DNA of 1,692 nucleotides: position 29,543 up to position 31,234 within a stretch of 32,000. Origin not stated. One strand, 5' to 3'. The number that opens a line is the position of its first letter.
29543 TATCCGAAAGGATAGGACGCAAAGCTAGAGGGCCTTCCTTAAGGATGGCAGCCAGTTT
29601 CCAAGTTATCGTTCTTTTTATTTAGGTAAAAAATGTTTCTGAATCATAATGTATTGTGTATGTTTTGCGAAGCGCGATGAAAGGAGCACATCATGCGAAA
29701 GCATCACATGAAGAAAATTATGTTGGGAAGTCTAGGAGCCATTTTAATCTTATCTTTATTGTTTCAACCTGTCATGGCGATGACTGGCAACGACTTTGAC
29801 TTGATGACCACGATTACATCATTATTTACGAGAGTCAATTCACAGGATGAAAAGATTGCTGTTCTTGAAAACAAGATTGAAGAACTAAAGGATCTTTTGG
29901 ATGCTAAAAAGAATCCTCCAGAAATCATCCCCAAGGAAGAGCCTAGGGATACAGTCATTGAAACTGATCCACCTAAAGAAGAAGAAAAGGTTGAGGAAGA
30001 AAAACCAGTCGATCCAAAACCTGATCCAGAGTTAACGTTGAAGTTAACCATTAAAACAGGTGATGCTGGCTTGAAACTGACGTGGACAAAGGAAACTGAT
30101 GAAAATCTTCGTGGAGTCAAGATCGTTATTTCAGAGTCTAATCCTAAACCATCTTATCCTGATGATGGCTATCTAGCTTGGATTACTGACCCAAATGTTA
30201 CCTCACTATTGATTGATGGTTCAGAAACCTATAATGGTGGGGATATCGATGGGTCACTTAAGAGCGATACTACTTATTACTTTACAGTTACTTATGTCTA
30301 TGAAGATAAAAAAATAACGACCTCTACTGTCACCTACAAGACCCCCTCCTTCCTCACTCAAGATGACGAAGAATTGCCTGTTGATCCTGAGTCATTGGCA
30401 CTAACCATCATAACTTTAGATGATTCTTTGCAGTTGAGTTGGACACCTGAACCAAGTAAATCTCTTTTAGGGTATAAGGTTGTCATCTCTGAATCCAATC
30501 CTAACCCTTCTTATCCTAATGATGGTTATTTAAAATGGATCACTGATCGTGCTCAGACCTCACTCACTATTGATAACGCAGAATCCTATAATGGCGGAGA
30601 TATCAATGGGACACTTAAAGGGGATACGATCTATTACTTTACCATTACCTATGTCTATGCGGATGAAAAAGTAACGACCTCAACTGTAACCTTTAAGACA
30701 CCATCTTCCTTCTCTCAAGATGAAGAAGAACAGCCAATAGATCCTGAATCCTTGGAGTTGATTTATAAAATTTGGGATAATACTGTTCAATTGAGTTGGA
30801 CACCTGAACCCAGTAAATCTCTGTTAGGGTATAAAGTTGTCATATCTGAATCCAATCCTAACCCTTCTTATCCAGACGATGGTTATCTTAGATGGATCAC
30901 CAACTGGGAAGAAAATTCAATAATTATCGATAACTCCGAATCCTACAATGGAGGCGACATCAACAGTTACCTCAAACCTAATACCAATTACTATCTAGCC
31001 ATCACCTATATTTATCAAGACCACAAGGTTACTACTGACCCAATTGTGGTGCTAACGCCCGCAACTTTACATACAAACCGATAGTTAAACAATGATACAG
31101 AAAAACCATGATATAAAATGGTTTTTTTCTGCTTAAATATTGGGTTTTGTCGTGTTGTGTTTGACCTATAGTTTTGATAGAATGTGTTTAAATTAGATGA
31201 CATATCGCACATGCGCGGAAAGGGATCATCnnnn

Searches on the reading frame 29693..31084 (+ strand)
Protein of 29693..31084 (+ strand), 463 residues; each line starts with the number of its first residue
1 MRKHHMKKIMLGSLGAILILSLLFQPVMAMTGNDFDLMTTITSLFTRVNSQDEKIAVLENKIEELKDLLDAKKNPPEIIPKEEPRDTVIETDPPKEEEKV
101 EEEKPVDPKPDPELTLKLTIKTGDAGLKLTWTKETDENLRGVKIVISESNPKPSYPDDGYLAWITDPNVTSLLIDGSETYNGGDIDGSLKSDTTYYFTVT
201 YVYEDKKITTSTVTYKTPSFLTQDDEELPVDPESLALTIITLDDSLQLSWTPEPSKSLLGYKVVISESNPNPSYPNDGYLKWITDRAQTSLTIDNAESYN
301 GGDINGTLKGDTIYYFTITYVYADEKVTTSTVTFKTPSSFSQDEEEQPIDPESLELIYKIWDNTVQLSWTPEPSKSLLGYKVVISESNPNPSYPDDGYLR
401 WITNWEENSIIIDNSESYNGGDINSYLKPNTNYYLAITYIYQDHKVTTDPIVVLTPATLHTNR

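Call 6: search_protein_families(library=pfam, proteins=[window:29693-31084:+], max_evalue=0.01)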
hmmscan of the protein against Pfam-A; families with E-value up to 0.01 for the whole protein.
window:29693-31084:+ (463 aa): 3 families
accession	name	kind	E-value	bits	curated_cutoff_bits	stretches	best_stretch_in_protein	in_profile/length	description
PF00041.27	fn3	-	1.9e-06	28.4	25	1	351-440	3-69/84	Fibronectin type III domain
PF24644.1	DUF7638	-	0.0014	19.1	27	0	178-212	9-43/106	Domain of unknown function (DUF7638)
PF24667.1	MORN_DRC7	-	0.0033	17.7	26.8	0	198-233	185-220/283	Dynein regulatory complex subunit 7 MORN domain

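Call 7: search_protein_families(library=ncbifam, proteins=[window:29693-31084:+], max_evalue=0.01)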
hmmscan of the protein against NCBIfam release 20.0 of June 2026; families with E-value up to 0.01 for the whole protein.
window:29693-31084:+ (463 aa): 0 families

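Call 8: find_related_loci(query=window:29693-31081:+, collection=genome_contigs, flank=3000)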
Query window:29693-31081:+ (463 aa) in genome_contigs; peptide patterns used: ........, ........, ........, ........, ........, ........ (x = any residue, [..] = any of these).
599 stretches matched a pattern (row limit reached: there are more); 3 encode a relative of the query (tblastn E <= 1e-3); 3 distinct loci.
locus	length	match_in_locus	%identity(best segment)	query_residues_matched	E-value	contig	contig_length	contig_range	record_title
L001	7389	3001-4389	46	1-463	5e-121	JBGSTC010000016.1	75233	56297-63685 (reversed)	MAG: Erysipelotrichaceae bacterium isolate JTS-AC397 k141_748546, whole genome shotgun sequence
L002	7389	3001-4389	46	1-462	9e-119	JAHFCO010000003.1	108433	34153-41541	MAG: Bacillota bacterium isolate nzgw223 NODE_104_length_108434_cov_4.078365, whole genome shotgun sequence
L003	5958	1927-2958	35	110-455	4e-53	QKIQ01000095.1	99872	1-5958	MAG: Clostridia bacterium isolate SZUA-584 scaffold_367, whole genome shotgun sequence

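Call 9: find_homologous_proteins(query=window:29693-31081:+)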
Query window:29693-31081:+ (463 aa): 168 proteins with E <= 0.001 among 8000 candidates; the best 120 are listed.
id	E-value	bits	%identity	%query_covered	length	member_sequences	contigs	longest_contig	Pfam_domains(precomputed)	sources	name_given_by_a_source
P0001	0.0e+0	1030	100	100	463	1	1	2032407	PF25832.1,PF00041.28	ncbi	-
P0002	3.5e-173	595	54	73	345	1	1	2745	PF25832.1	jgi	-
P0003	9.2e-172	590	61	73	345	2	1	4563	PF25832.1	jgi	-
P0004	2.3e-157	543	62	74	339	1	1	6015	PF25832.1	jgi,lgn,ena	-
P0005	1.2e-156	540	54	73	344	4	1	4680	PF25832.1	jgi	-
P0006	8.5e-155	534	53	73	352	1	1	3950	PF25832.1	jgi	-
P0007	4.6e-146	505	53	96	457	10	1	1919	PF25832.1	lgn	-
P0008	1.7e-145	503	52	96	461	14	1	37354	PF25832.1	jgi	jgi:hypothetical protein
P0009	5.7e-141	489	66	73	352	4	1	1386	PF25832.1,PF00041.28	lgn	-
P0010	1.6e-140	487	65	73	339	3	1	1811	PF25832.1,PF00041.28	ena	-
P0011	1.3e-136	474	52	98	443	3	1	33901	PF25832.1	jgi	jgi:hypothetical protein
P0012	1.2e-135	471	62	73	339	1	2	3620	PF25832.1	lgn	-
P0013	1.5e-135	471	52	98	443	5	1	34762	PF25832.1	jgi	jgi:hypothetical protein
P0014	1.8e-134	467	50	98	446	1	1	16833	PF25832.1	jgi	jgi:hypothetical protein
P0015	9.5e-130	452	62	73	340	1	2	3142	PF25832.1,PF00041.28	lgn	-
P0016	1.1e-126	441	59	73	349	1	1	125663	PF25832.1,PF00041.28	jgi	-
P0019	2.3e-124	434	46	99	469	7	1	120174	PF25832.1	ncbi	-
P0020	6.7e-124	432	48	98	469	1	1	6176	PF25832.1,PF00041.28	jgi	-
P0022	9.4e-122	425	47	95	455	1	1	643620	PF25832.1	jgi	jgi:hypothetical protein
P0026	1.2e-119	418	46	98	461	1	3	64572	PF25832.1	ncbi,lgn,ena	-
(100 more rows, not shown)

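Call 11: find_encoding_contigs(protein=P0001, flank=1000, max_places=2)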
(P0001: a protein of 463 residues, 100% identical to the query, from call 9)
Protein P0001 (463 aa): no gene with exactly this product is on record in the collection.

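Call 12: list_cluster_members(proteins=[P0001, P0019, P0026])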
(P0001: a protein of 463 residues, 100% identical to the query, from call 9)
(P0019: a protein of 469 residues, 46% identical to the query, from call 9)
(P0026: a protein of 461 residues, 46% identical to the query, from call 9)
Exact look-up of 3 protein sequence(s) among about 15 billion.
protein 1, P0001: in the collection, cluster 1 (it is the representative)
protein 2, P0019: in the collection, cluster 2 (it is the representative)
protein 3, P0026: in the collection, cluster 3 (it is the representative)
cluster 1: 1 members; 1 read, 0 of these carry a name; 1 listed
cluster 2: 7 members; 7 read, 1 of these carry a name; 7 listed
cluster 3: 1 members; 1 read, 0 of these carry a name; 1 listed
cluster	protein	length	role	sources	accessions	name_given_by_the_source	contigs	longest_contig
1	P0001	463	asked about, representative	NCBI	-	-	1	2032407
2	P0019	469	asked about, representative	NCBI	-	-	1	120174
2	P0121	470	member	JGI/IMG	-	cell division protein FtsB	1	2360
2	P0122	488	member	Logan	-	-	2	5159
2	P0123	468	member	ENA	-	-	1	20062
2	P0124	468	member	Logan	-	-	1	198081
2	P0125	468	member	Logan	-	-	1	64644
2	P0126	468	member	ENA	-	-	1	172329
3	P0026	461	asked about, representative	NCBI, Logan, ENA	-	-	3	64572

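Call 26: search_protein_families(library=pfam, proteins=[L001:2007-2963:+, L001:730-1755:+], max_evalue=0.001)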
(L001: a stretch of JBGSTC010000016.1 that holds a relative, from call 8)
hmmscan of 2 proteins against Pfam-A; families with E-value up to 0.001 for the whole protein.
L001:2007-2963:+ (318 aa): 1 family
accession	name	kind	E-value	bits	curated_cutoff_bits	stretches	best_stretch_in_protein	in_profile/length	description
PF23750.1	RsgI_M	-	6.6e-19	69.3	25.3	1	50-190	1-129/133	Anti-sigma factor RsgI-like central domain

L001:730-1755:+ (341 aa): 0 families

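Call 29: find_related_loci(query=A1, collection=metagenome_contigs, flank=2500)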
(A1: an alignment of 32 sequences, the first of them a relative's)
Query A1 (463 aa) in metagenome_contigs; peptide patterns used: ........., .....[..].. (x = any residue, [..] = any of these).
75 stretches matched a pattern; 42 encode a relative of the query (tblastn E <= 1e-3); 42 distinct loci.
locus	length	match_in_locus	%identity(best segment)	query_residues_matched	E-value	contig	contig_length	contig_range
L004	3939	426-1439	62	1-462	5e-128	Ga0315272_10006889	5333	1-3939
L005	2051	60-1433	46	3-461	2e-131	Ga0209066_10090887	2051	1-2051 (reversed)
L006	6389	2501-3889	46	1-463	2e-123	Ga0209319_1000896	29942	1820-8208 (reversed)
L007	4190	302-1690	46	1-463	2e-123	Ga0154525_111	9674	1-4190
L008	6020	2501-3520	54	1-459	9e-111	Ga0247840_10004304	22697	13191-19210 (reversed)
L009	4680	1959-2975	54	1-459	3e-110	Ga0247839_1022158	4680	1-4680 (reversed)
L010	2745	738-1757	54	1-459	5e-114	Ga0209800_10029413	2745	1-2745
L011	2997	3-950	41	117-458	2e-68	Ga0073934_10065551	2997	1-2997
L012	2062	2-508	60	94-460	2e-62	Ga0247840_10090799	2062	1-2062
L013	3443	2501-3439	39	127-458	1e-59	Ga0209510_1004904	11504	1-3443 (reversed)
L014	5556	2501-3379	38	21-458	2e-50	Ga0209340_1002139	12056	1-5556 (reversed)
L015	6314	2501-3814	36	118-460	7e-53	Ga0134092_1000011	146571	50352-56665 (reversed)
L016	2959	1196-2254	33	124-454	6e-46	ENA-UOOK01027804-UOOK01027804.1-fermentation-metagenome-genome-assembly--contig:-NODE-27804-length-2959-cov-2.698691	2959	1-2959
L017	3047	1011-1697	38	108-460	5e-44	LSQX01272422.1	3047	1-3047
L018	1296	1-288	73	127-459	3e-44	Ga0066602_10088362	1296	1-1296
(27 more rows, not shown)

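Call 34: find_encoding_contigs(protein=P0016, flank=1500, max_places=2)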
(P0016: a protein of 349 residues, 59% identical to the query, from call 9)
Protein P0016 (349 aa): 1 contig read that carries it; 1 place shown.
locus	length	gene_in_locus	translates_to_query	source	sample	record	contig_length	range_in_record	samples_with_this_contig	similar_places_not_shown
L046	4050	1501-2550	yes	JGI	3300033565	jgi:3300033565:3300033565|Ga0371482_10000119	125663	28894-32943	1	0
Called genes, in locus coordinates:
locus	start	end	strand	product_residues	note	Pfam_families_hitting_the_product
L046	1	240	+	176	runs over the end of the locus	PF10469:AKAP7_NLS, PF02834:LigT_PEase, PF13563:2_5_RNA_ligase2, PF02834:LigT_PEase (weak)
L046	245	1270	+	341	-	-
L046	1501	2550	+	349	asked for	PF00041:fn3 (faint), PF25832:Fn3_SaeA_2nd (faint)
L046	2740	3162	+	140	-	-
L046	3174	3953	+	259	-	PF00881:Nitroreductase, PF28600:Nitroreductase_C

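Call 35: find_encoding_contigs(protein=P0008, flank=1500, max_places=2)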
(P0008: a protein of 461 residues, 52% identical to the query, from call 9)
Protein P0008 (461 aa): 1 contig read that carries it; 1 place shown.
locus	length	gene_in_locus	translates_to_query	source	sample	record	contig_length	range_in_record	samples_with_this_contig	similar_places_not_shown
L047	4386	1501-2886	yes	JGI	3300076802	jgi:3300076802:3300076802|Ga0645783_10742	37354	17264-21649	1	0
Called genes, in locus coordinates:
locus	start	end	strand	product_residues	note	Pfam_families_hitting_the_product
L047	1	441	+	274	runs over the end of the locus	PF00528:BPD_transp_1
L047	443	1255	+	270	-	PF00528:BPD_transp_1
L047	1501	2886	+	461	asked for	PF25832:Fn3_SaeA_2nd (faint)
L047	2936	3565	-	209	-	PF03703:bPH_2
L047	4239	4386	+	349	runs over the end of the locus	PF02661:Fic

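Call 36: find_encoding_contigs(protein=P0011, flank=1500, max_places=2)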
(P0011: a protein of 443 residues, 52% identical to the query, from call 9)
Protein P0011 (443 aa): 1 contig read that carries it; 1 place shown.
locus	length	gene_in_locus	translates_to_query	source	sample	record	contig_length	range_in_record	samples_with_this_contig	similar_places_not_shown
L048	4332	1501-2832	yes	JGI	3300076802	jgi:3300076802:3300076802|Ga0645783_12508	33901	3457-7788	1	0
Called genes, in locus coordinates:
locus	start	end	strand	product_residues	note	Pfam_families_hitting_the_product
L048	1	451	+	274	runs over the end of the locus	PF00528:BPD_transp_1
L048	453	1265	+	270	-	PF00528:BPD_transp_1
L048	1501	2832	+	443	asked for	PF25832:Fn3_SaeA_2nd (faint)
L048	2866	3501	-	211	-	PF03703:bPH_2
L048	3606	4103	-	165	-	PF04229:GrpB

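Call 37: find_encoding_contigs(protein=P0003, flank=1500, max_places=2)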
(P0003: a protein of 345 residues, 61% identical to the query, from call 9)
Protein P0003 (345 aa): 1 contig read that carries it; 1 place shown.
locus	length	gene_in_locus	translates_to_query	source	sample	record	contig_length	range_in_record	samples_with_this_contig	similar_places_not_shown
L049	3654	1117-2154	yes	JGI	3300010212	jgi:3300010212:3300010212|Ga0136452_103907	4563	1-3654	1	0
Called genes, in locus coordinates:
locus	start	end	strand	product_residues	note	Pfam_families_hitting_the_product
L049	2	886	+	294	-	?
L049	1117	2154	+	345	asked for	PF25832:Fn3_SaeA_2nd (faint)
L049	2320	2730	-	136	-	-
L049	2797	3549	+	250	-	PF00881:Nitroreductase, PF28600:Nitroreductase_C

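Call 38: find_encoding_contigs(protein=P0012, flank=1500, max_places=2)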
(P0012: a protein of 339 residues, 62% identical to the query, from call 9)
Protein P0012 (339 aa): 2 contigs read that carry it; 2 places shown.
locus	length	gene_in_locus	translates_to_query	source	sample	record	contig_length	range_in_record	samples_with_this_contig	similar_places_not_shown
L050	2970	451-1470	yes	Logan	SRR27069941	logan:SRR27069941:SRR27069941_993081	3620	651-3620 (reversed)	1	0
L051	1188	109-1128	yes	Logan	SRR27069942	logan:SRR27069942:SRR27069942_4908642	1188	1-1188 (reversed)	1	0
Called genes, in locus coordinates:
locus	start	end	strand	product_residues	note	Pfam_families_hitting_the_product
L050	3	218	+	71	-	?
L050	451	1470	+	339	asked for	PF25832:Fn3_SaeA_2nd (faint)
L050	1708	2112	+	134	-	-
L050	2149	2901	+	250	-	PF00881:Nitroreductase, PF28600:Nitroreductase_C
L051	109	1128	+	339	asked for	PF25832:Fn3_SaeA_2nd (faint)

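Call 39: find_encoding_contigs(protein=P0020, flank=2500, max_places=2)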
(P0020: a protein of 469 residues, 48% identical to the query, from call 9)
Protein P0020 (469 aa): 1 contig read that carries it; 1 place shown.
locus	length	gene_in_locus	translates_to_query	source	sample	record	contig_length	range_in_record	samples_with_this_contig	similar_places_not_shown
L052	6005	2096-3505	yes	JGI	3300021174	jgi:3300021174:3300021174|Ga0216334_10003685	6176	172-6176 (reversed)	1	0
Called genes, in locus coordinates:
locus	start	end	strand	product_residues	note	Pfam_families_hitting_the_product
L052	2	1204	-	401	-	?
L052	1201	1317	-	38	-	-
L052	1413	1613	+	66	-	PF11127:YgaP-like_TM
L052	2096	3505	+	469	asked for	PF00041:fn3 (faint), PF25832:Fn3_SaeA_2nd (faint)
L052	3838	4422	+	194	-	PF01128:IspD (weak), PF12804:NTP_transf_3, PF20202:DUF6564 (weak)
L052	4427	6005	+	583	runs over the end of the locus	?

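Call 40: find_encoding_contigs(protein=P0022, flank=2500, max_places=2)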
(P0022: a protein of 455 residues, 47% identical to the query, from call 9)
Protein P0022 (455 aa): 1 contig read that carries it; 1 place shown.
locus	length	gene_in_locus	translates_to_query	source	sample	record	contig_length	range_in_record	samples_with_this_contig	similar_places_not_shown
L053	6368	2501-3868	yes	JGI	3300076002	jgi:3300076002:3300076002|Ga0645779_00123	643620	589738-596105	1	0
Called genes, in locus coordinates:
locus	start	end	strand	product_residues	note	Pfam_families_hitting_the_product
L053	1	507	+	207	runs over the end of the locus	PF02508:Rnf-Nqr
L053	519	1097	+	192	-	PF02508:Rnf-Nqr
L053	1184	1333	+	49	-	-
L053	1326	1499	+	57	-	-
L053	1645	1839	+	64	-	PF00970:FAD_binding_6 (weak)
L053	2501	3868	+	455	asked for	PF25832:Fn3_SaeA_2nd (faint)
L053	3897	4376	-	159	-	-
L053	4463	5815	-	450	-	PF00534:Glycos_transf_1, PF13692:Glyco_trans_1_4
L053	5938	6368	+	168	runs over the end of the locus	PF04525:LOR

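Call 57: search_solved_structures(query=A1, max_evalue=1)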
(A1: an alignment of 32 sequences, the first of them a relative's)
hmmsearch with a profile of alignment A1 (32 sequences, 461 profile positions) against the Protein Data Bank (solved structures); distinct sequences matched with E-value up to 1: 19.
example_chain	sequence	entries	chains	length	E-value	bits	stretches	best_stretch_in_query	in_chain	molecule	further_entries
4gh7_B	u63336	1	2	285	0.00038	22.5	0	235-265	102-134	Fibronectin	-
5n47_B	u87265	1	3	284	0.00041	22.4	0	235-265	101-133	Fibronectin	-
8peq_A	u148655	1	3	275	0.00057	21.9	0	235-265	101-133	Fibronectin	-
3t1w_A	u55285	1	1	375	0.0013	20.7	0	237-265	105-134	four-domain fibronectin fragment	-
2gee_A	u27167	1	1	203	0.0062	18.5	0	229-266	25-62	hypothetical protein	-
6mfa_A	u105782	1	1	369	0.014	17.3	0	101-148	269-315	Fibronectin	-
5aps_A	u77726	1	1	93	0.15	13.9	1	37-86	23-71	GENERAL CONTROL PROTEIN GCN4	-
7f6j_C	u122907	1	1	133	0.53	12.1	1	51-90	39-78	PDZ domain-containing protein 8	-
5apt_A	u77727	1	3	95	0.53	12.1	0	37-86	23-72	GENERAL CONTROL PROTEIN GCN4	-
2pms_C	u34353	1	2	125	0.54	12.1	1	45-98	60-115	PNEUMOCOCCAL SURFACE PROTEIN A (PSPA)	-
2mnu_A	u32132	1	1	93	0.62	11.9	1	237-270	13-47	EDB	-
2fnb_A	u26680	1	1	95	0.63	11.9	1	237-270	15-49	PROTEIN (FIBRONECTIN)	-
5n48_B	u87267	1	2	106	0.63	11.9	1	237-268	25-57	Fibronectin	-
3w92_A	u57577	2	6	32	0.85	11.4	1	41-69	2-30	Thioester coiled coil peptide | Coiled coil peptide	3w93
8j07_e0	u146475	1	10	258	0.89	11.4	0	51-99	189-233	Axonemal dynein light intermediate polypeptide 1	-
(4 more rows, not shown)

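Call 63: predict_structure(alignment_id=A1)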
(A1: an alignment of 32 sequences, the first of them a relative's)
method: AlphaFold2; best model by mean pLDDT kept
length: 463 residues; sequences in the alignment: 32
mean_pLDDT: 78.2   pTM: 0.35
mean pLDDT of the five models: 78.2, 76.0, 75.0, 74.3, 74.1
residues with pLDDT >= 90: 178; 70-90: 172; 50-70: 54; < 50: 59
segments of 3 or more residues with pLDDT < 50: 1-5, 24-34, 74-112
pLDDT, mean of each block of 10 residues (from residue 1): 51 65 50 51 55 73 77 45 33 33 35 72 84 90 91 88 89 80 77 91 92 88 65 92 89 89 93 89 90 81 82 93 92 88 64 91 92 89 92 86 89 83 87 94 91 91 64
secondary structure, 60 per line:
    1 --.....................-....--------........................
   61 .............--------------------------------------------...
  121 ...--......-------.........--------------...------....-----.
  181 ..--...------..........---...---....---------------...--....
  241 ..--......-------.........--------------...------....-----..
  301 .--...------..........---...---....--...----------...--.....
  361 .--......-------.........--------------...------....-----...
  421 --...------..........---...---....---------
elements in order: H3-23 H25-28 H37-73 E118-123 E126-131 E139-147 E162-164 E171-174 E180-182 E185-187 E194-203 E207-209 E213-216 E237-242 E245-250 E258-266 E281-283 E290-293 E299-301 E304-306 E313-322 E326-328 E332-335 E356-361 E364-369 E377-385 E400-402 E409-412 E418-420 E423-425 E432-441 E445-447 E451-454

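Call 66: fold_search(model_id=the predicted structure, library=pdb)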
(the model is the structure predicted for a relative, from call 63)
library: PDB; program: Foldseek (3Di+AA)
matches with E <= 10: 1714; with E <= 0.001: 293
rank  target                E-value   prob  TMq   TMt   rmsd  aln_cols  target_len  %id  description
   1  4gh7_D                1.1e-13  1.00  0.17  0.27  17.1       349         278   16  Crystal structure of Anticalin N7A in complex with oncofetal fibronectin fragment Fn7B8 (released 2012-12-26)
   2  4gh7_B                1.4e-13  1.00  0.17  0.28  17.5       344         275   18  Crystal structure of Anticalin N7A in complex with oncofetal fibronectin fragment Fn7B8 (released 2012-12-26)
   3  8peq_B                2.9e-13  1.00  0.17  0.28  18.1       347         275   18  Complex of diubiquitin-derived artificial binding protein (Affilin) variant Af2 with its target oncofetal fibronectin  (released 2024-06-26)
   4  8peq_A                3.8e-13  1.00  0.17  0.27  18.2       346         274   18  Complex of diubiquitin-derived artificial binding protein (Affilin) variant Af2 with its target oncofetal fibronectin  (released 2024-06-26)
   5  5n47_D                5.4e-13  1.00  0.17  0.27  16.6       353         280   18  Structure of Anticalin N7E in complex with the three-domain fragment Fn7B8 of human oncofetal fibronectin (released 2018-02-14)
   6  6xay_C                1.0e-12  1.00  0.16  0.27  17.3       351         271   16  Structure of a fragment of human fibronectin containing the 10th, 11th and 12th type III domains (released 2021-06-09)
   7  3t1w                  1.2e-12  1.00  0.17  0.20  17.1       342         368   18  Structure of the four-domain fragment Fn7B89 of oncofetal fibronectin (released 2012-03-21)
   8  5n47_F                2.0e-12  1.00  0.16  0.26  17.1       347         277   17  Structure of Anticalin N7E in complex with the three-domain fragment Fn7B8 of human oncofetal fibronectin (released 2018-02-14)
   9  6xay_B                3.4e-12  1.00  0.16  0.26  17.0       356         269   17  Structure of a fragment of human fibronectin containing the 10th, 11th and 12th type III domains (released 2021-06-09)
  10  6xax_A                6.5e-12  1.00  0.15  0.24  15.9       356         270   15  Structure of a fragment of human fibronectin containing the 11th type III domain, extra domain A, and the 12th type II (released 2021-06-09)
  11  1fnf                  8.0e-12  1.00  0.17  0.20  16.2       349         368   15  FRAGMENT OF HUMAN FIBRONECTIN ENCOMPASSING TYPE-III REPEATS 7 THROUGH 10 (released 1996-01-29)
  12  7v3p_A                8.4e-12  1.00  0.19  0.13  16.5       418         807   15  Cryo-EM structure of the IGF1R/insulin complex (released 2022-08-17)
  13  5e53_D                8.9e-12  1.00  0.17  0.26  15.3       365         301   13  Crystal structure of chicken CNTN1 FN1-FN3 domains (released 2016-08-31)
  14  3r8q                  1.7e-11  1.00  0.16  0.26  16.9       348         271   15  Structure of Fibronectin domain 12-14 (released 2012-04-11)
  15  3l5j_B                2.5e-11  1.00  0.18  0.27  22.3       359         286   14  Crystal structure of FnIII domains of human GP130 (Domains 4-6) (released 2010-05-12)
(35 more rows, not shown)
